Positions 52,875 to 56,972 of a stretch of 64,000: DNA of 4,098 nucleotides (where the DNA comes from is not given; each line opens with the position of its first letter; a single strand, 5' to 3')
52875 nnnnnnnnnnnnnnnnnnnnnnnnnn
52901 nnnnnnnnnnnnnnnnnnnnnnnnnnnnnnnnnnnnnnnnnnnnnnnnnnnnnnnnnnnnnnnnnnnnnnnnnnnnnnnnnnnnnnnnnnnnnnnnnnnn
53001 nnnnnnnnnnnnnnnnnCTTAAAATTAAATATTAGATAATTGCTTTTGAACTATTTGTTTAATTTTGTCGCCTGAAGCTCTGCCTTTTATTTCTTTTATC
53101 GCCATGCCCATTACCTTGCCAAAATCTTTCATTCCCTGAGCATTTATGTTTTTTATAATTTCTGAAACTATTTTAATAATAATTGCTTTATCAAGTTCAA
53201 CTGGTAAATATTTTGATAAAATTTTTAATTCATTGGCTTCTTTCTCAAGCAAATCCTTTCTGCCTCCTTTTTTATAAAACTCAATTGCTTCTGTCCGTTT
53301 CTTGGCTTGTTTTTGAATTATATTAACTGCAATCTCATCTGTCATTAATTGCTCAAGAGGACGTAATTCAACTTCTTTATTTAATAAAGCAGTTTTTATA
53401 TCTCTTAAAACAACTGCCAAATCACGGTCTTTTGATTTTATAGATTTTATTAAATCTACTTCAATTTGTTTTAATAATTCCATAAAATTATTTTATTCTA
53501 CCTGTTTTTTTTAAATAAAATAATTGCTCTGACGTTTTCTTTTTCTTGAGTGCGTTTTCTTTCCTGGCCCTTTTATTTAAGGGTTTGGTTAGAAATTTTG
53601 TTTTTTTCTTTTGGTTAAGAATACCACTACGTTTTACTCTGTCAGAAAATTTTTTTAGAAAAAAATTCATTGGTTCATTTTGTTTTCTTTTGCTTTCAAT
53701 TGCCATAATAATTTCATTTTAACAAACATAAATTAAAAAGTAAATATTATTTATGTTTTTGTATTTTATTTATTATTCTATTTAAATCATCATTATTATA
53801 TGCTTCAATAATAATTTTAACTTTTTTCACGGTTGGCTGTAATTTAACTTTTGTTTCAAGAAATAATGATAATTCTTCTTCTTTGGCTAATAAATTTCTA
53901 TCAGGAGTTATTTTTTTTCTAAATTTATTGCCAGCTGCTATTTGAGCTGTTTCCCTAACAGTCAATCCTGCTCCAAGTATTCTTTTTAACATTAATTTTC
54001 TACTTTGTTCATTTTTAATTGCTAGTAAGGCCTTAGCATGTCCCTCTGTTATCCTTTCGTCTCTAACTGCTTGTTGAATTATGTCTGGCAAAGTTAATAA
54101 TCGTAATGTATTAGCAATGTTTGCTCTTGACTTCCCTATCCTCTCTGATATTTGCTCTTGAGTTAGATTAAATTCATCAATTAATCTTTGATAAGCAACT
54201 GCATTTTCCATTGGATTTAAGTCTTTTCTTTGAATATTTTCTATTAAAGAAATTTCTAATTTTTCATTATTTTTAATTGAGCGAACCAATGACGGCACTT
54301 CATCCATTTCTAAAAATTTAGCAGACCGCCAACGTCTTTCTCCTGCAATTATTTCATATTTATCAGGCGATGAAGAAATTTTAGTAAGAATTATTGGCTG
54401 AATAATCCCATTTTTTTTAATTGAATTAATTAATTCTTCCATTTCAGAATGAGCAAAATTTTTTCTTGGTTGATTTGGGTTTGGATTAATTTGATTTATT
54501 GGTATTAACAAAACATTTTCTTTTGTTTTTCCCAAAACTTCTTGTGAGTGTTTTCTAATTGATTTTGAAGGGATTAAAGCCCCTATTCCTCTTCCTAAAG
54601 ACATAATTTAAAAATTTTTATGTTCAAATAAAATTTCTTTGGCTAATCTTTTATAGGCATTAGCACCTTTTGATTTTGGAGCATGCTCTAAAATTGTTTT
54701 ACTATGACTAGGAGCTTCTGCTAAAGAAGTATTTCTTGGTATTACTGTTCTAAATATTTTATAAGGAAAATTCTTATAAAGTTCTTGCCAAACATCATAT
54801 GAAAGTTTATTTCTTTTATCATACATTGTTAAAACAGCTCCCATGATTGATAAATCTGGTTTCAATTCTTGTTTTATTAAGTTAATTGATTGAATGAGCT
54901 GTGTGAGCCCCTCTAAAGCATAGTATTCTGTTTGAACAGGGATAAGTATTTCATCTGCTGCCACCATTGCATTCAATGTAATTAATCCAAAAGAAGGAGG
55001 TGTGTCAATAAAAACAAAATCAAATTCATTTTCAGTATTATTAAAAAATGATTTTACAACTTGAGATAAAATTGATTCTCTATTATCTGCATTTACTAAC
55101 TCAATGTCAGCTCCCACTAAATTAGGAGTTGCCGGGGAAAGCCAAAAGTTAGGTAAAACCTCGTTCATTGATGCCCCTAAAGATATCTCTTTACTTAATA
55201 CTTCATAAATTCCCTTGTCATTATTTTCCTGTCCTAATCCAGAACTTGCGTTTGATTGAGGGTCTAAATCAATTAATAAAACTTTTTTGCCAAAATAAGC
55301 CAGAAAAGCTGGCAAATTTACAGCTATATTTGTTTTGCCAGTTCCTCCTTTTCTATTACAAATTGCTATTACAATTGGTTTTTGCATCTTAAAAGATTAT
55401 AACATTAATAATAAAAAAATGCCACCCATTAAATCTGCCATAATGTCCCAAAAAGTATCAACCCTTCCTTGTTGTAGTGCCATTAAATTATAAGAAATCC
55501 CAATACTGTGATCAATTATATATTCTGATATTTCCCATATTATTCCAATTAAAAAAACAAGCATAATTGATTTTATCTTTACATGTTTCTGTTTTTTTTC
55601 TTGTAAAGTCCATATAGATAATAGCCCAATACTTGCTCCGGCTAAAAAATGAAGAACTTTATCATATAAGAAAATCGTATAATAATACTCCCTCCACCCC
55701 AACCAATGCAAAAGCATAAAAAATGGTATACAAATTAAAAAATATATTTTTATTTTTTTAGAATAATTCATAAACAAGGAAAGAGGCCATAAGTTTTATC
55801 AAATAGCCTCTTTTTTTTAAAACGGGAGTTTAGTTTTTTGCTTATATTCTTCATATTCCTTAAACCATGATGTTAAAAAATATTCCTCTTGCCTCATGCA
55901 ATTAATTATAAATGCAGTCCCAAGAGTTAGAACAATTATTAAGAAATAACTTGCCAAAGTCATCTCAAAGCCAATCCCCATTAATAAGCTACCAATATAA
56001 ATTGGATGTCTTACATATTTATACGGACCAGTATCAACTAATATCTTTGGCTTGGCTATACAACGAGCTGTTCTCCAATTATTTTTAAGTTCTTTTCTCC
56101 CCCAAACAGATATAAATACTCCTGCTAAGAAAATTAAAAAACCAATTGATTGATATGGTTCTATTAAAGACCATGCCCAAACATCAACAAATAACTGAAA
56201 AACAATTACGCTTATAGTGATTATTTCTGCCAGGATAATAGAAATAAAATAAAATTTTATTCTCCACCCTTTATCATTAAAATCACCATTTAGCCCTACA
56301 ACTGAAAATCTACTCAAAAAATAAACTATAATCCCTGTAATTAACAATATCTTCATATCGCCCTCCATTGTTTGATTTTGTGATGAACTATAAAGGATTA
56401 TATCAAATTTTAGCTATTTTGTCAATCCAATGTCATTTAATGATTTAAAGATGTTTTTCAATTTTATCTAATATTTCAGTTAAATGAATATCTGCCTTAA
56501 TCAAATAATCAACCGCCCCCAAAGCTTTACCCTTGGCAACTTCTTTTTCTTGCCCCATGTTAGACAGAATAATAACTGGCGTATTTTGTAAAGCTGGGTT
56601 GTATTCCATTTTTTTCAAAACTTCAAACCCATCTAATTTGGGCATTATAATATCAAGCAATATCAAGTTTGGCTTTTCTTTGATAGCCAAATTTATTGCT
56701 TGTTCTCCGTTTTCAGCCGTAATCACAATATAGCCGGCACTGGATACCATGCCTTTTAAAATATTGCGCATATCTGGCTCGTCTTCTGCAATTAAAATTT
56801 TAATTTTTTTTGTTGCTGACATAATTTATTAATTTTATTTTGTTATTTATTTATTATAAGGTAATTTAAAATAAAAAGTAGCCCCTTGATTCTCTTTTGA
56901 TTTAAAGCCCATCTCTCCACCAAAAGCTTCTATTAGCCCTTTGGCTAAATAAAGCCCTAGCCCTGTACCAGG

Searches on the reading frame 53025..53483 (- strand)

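Call 90: search_protein_families(library=pfam, proteins=[window:53025-53483:-], max_evalue=0.000001)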
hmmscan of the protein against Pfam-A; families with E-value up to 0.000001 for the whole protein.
window:53025-53483:- (152 aa): 1 family
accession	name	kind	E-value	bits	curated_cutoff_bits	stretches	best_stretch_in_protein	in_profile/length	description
PF09424.15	YqeY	-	9.5e-37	126.7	27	1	5-149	2-143/143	Yqey-like protein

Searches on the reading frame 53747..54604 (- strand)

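Call 90: search_protein_families(library=pfam, proteins=[window:53747-54604:-], max_evalue=0.000001)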
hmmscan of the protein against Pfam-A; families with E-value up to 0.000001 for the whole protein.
window:53747-54604:- (285 aa): 2 families
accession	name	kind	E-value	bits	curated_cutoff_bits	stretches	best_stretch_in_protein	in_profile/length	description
PF17762.8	HTH_ParB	-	7.3e-36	122.8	22.6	1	127-223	1-97/102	ParB HTH domain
PF02195.25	ParB_N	-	4.2e-32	110.5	26.3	1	30-125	2-95/95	ParB N-terminal domain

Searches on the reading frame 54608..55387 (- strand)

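Call 90: search_protein_families(library=pfam, proteins=[window:54608-55387:-], max_evalue=0.000001)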
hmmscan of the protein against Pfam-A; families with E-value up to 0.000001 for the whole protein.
window:54608-55387:- (259 aa): 6 families
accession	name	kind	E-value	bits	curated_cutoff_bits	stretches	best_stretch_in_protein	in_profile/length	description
PF13614.12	AAA_31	-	7.8e-53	179.5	27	1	6-181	3-177/177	AAA domain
PF01656.29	CbiA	-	3e-26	92.3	25.4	1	7-231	1-124/125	CobQ/CobB/MinD/ParA nucleotide binding domain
PF00142.24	Fer4_NifH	-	4.9e-12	46.3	25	0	143-255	140-247/271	4Fe-4S iron sulfur cluster binding proteins, NifH/frxC family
PF09140.17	MipZ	-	2.2e-11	44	20.7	1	6-161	2-139/262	ATPase MipZ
PF10609.15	ParA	-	4.2e-10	39.9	27.1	0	6-42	5-41/246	NUBPL iron-transfer P-loop NTPase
PF06564.18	CBP_BcsQ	-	1.5e-08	35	21.3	1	9-250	6-231/234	Cellulose biosynthesis protein BcsQ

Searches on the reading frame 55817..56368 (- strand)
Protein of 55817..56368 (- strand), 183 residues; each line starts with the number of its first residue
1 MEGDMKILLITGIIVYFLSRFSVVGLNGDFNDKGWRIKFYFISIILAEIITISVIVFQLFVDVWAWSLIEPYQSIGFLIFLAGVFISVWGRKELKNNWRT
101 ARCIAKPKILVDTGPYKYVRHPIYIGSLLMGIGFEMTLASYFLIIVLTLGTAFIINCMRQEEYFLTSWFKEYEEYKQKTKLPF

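Call 90: search_protein_families(library=pfam, proteins=[window:55817-56368:-], max_evalue=0.000001)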
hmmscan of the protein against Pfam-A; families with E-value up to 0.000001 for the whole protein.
window:55817-56368:- (183 aa): 2 families
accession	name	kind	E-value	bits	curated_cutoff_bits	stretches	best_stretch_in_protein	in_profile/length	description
PF04191.18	PEMT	-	9.2e-11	42.6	25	1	75-170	5-103/105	Phospholipid methyltransferase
PF04140.19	ICMT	-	2.5e-09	37.9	24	1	79-165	4-93/95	Isoprenylcysteine carboxyl methyltransferase (ICMT) family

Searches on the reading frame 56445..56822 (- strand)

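Call 91: search_protein_families(library=pfam, proteins=[window:56445-56822:-], max_evalue=0.000001)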
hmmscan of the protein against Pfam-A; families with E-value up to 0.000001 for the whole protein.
window:56445-56822:- (125 aa): 1 family
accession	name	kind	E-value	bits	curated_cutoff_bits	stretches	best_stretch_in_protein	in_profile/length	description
PF00072.30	Response_reg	-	6e-25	88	30.2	1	9-121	1-110/111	Response regulator receiver domain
